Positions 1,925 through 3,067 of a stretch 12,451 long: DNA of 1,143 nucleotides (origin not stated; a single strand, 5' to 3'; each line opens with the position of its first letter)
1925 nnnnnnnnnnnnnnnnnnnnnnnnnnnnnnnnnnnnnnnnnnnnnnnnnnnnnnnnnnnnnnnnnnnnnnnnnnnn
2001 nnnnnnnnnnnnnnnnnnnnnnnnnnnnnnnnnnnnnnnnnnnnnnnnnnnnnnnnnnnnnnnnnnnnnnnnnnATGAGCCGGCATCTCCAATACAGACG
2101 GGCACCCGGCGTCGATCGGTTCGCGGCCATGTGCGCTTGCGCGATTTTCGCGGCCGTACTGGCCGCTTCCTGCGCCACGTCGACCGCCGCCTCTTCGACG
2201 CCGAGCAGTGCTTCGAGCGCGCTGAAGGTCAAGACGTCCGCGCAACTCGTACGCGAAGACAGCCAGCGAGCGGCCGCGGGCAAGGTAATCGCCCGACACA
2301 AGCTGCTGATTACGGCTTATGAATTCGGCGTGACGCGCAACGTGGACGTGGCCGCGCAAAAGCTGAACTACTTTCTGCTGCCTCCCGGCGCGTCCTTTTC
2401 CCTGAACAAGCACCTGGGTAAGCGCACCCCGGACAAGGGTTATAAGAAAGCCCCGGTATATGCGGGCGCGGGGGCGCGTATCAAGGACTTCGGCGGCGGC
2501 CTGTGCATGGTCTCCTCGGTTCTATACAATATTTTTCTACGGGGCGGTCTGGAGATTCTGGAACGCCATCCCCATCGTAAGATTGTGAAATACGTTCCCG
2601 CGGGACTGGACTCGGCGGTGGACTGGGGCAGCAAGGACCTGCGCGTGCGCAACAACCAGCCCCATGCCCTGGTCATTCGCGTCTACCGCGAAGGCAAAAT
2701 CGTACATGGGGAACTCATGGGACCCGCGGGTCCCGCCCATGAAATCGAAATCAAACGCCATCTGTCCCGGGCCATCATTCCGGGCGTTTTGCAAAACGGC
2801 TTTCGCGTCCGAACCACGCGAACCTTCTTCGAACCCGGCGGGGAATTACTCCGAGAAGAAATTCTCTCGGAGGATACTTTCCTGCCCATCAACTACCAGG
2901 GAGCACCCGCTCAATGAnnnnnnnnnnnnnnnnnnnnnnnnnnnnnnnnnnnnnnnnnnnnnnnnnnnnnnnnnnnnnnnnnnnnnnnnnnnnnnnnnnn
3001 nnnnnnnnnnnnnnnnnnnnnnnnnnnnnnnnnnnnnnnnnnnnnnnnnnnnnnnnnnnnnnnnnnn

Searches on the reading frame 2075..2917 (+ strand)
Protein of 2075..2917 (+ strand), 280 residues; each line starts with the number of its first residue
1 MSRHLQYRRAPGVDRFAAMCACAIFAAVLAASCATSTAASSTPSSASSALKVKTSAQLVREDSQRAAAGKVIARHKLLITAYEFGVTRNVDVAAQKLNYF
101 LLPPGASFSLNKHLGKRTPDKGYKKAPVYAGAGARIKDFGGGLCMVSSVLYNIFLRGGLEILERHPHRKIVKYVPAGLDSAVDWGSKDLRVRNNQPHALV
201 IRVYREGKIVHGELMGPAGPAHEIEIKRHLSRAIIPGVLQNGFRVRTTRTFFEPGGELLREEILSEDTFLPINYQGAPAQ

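Call 6: search_protein_families(library=pfam, proteins=[window:2075-2917:+], max_evalue=0.01)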
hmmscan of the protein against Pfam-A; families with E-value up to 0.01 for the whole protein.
window:2075-2917:+ (280 aa): 1 family
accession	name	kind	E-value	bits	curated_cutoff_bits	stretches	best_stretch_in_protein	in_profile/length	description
PF04294.18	VanW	-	3.2e-39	133.9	27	1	87-214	3-129/130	VanW like protein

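Call 7: search_protein_families(library=ncbifam, proteins=[window:2075-2917:+], max_evalue=0.01)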
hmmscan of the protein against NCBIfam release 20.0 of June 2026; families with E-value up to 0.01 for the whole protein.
window:2075-2917:+ (280 aa): 3 families
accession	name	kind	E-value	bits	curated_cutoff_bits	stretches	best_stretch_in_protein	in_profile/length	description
NF033128.2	vanW-gen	equivalog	5.1e-16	59.1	365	1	82-221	66-209/271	glycopeptide resistance accessory protein VanW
NF033123.1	vanW-G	exception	4e-11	43.2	600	1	82-215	66-203/273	glycopeptide resistance accessory protein VanW-G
NF033122.1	vanW-B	exception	4.8e-09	35.9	610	1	88-209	73-198/275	glycopeptide resistance accessory protein VanW-B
